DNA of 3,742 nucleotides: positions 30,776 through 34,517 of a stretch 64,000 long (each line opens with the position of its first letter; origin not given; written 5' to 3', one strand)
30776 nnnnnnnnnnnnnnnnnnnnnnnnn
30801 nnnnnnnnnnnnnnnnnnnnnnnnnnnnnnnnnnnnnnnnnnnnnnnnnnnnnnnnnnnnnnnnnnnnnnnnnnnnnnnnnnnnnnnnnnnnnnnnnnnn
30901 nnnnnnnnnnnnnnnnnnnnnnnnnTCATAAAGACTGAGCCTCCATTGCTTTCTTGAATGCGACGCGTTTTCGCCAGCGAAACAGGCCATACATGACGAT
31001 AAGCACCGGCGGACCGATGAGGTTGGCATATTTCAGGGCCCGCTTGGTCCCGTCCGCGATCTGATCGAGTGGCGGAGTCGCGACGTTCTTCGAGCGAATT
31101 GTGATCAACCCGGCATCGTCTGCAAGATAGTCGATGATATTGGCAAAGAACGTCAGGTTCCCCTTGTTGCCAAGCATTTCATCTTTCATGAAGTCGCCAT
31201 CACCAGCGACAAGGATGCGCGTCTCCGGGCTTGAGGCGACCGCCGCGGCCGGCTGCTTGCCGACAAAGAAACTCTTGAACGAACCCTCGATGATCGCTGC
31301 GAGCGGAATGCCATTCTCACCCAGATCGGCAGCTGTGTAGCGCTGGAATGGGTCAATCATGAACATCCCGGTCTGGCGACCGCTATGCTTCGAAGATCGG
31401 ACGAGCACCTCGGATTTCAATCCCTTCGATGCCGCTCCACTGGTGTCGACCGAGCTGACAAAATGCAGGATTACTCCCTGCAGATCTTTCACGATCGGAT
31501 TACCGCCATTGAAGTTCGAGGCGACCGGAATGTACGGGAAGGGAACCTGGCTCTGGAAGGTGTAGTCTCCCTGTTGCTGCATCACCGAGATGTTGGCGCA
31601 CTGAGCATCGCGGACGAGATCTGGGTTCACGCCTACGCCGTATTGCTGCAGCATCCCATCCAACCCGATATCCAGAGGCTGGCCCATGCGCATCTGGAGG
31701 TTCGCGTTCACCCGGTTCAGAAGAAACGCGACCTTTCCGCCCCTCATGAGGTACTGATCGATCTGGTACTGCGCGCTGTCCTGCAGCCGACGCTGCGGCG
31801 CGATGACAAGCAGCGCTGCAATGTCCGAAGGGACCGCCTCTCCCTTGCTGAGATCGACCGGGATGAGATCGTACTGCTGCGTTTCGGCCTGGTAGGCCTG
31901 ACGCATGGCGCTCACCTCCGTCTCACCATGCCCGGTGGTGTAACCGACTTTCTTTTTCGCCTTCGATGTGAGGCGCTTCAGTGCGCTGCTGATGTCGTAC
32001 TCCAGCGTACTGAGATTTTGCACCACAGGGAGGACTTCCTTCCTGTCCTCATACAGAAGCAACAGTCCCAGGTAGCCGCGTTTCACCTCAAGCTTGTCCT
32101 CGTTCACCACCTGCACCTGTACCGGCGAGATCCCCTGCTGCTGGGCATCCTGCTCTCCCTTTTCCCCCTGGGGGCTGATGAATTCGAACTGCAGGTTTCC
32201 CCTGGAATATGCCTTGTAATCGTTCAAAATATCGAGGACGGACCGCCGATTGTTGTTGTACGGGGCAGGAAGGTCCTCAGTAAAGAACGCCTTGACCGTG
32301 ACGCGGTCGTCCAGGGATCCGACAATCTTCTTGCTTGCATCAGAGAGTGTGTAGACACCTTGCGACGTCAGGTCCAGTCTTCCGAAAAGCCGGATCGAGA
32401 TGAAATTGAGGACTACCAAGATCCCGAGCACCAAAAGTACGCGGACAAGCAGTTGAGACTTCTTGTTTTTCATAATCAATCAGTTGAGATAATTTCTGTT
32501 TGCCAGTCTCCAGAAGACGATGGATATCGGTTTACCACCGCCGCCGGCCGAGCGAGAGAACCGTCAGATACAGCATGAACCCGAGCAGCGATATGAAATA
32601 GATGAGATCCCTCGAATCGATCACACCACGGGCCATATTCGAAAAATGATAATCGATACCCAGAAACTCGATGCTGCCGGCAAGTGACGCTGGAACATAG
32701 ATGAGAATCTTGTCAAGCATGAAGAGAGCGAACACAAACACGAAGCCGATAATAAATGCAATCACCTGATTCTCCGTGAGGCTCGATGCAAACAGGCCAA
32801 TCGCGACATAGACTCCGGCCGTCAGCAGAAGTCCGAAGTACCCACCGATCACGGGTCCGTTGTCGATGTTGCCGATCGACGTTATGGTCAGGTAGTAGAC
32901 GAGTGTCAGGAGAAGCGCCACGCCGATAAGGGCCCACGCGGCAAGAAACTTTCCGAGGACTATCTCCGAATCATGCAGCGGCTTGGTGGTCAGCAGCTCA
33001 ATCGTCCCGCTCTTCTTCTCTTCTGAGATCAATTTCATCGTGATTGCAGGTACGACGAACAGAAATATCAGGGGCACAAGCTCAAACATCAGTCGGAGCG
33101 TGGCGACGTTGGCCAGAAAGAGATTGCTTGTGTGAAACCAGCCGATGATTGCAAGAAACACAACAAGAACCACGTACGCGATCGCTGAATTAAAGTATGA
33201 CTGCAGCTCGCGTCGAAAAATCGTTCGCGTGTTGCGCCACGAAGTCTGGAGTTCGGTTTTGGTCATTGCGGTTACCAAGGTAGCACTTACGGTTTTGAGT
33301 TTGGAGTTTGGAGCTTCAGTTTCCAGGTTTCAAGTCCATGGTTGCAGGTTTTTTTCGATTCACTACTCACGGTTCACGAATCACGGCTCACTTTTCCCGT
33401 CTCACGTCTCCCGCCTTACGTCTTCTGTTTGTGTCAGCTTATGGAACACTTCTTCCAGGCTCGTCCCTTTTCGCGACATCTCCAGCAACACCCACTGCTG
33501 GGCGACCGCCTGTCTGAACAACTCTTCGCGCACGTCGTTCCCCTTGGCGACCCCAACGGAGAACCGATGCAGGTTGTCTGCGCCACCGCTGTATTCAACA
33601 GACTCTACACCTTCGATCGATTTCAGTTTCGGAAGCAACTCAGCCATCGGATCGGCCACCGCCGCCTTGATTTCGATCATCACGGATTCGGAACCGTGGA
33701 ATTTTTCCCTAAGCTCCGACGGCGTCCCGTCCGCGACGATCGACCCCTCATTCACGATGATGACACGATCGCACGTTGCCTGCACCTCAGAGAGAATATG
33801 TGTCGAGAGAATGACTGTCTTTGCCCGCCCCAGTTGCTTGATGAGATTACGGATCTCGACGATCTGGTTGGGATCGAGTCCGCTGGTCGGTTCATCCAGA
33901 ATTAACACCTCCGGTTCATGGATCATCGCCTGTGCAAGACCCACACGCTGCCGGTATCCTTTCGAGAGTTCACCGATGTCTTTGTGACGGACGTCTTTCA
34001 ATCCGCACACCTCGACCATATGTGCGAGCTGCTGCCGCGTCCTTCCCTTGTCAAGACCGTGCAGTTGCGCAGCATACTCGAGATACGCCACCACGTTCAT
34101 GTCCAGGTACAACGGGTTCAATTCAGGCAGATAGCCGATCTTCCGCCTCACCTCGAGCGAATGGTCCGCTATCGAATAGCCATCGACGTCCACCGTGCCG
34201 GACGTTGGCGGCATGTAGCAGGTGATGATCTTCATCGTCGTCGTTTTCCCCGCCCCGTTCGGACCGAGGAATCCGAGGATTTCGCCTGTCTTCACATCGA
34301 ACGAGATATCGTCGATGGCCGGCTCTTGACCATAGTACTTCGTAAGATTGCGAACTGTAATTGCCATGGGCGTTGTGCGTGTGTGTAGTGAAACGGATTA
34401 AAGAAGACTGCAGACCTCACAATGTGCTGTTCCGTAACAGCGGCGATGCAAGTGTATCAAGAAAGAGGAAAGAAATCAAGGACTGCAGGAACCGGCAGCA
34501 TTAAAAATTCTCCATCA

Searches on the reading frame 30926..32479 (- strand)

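Call 11: search_protein_families(library=pfam, proteins=[window:30926-32479:-], max_evalue=0.001)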
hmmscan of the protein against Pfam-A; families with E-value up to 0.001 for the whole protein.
window:30926-32479:- (517 aa): 2 families
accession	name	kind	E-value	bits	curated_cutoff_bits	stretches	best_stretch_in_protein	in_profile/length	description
PF09822.16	ABC_transp_aux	-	2.1e-62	211.4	34.7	1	175-451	1-284/288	ABC-type uncharacterized transport system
PF23357.1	DUF7088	-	5.6e-27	94.4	27.8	1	40-140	2-103/105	Domain of unknown function (DUF7088)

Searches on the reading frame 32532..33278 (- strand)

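Call 11: search_protein_families(library=pfam, proteins=[window:32532-33278:-], max_evalue=0.001)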
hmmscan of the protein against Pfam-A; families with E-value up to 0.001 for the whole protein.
window:32532-33278:- (248 aa): 5 families
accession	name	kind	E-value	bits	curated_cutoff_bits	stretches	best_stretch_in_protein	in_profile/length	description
PF12679.13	ABC2_membrane_2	-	6.2e-13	49.1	27.2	1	51-194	72-204/283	ABC-2 family transporter protein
PF12698.13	ABC2_membrane_3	-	1.2e-08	34.9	31.6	1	63-188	164-289/347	ABC-2 family transporter protein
PF12730.13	ABC2_membrane_4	-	2.4e-06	28.1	27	1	33-184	19-178/179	ABC-2 family transporter protein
PF01061.29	ABC2_membrane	-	3e-06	27.4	26.9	1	17-188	3-176/211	ABC-2 type transporter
PF13346.12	ABC2_membrane_5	-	4.1e-06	26.9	25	1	64-242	34-196/205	ABC-2 family transporter protein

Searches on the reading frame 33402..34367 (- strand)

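Call 11: search_protein_families(library=pfam, proteins=[window:33402-34367:-], max_evalue=0.001)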
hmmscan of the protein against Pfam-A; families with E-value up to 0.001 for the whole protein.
window:33402-34367:- (321 aa): 4 families
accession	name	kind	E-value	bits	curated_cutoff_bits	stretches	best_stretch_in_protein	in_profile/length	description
PF00005.33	ABC_tran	-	1.3e-30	107.3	25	1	19-162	2-137/137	ABC transporter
PF13304.12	AAA_21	-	3.5e-11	44.2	27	1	141-192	245-300/304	AAA domain, putative AbiEii toxin, Type IV TA system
PF13732.12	DrrA1-3_C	-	3.9e-05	24.7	27.4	1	214-311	1-80/81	ATP-binding protein DrrA1-3-like, C-terminal domain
PF13166.12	AAA_13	-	0.0001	21.6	36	0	145-191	520-570/713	AAA domain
